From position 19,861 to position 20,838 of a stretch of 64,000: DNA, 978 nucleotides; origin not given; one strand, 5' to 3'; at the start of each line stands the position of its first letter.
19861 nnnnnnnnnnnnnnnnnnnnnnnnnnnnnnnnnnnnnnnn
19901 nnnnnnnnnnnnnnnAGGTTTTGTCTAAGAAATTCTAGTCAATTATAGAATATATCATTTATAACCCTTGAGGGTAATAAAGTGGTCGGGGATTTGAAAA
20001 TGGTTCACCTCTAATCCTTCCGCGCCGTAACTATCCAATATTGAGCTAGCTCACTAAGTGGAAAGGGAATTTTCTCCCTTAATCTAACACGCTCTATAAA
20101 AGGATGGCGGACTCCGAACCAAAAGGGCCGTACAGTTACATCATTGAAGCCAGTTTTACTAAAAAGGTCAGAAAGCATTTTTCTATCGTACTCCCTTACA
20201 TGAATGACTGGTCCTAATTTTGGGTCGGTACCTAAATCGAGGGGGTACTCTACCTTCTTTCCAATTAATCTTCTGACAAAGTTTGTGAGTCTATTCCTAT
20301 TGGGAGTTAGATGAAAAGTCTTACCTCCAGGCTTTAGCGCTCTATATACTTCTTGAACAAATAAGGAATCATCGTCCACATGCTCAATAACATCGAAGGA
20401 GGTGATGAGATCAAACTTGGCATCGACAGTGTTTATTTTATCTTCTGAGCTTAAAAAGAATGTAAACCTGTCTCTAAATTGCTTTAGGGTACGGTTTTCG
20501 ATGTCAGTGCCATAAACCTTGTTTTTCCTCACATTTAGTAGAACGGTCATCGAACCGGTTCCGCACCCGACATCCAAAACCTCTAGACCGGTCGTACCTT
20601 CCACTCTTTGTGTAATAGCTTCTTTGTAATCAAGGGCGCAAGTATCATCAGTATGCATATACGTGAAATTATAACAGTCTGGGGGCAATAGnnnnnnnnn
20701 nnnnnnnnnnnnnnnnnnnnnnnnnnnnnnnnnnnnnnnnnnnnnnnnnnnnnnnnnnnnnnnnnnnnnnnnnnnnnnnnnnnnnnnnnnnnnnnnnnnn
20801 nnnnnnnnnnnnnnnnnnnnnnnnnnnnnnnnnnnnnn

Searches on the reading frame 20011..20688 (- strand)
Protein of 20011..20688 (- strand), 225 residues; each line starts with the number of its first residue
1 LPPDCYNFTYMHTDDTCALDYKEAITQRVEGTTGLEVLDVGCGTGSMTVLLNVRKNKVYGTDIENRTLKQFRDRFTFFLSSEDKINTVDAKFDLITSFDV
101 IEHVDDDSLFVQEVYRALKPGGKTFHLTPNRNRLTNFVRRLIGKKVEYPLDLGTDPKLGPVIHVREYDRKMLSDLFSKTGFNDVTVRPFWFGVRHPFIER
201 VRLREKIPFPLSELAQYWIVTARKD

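Call 6: search_protein_families(library=pfam, proteins=[window:20011-20688:-], max_evalue=0.01)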
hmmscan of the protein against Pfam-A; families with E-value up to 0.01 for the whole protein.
window:20011-20688:- (225 aa): 12 families
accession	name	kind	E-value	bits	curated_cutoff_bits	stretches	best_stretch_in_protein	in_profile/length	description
PF13489.12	Methyltransf_23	-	2.1e-19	70.3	27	1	32-185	21-163/164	Methyltransferase domain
PF08241.18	Methyltransf_11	-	1.8e-17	64.2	21.2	1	38-124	1-93/95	Methyltransferase domain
PF13649.12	Methyltransf_25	-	3.9e-16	60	27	1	37-122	1-97/97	Methyltransferase domain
PF08242.18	Methyltransf_12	-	1.5e-13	51.8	30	1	38-123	1-97/98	Methyltransferase domain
PF13847.12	Methyltransf_31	-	1.5e-12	47.9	27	1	34-130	4-113/145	Methyltransferase domain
PF01209.24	Ubie_methyltran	-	4e-10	39.9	20.1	1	21-128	35-153/233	ubiE/COQ5 methyltransferase family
PF05219.18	DREV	-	5.3e-08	32.7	26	1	30-123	91-183/265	DREV methyltransferase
PF02353.26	CMAS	-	3.3e-06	27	27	1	25-124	54-162/273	Mycolic acid cyclopropane synthetase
PF01728.25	FtsJ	-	0.00016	22.1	24.1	1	33-97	21-97/181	FtsJ-like methyltransferase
PF03291.22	mRNA_G-N7_MeTrfase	-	0.00016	21.3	26.6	0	30-92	58-121/315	mRNA (guanine-N(7))-methyltransferase domain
PF05175.20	MTS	-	0.0015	18.6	23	1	32-77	30-77/170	Methyltransferase small domain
PF07757.19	AdoMet_MTase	-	0.0061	17.2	27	0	35-68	63-96/115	Predicted AdoMet-dependent methyltransferase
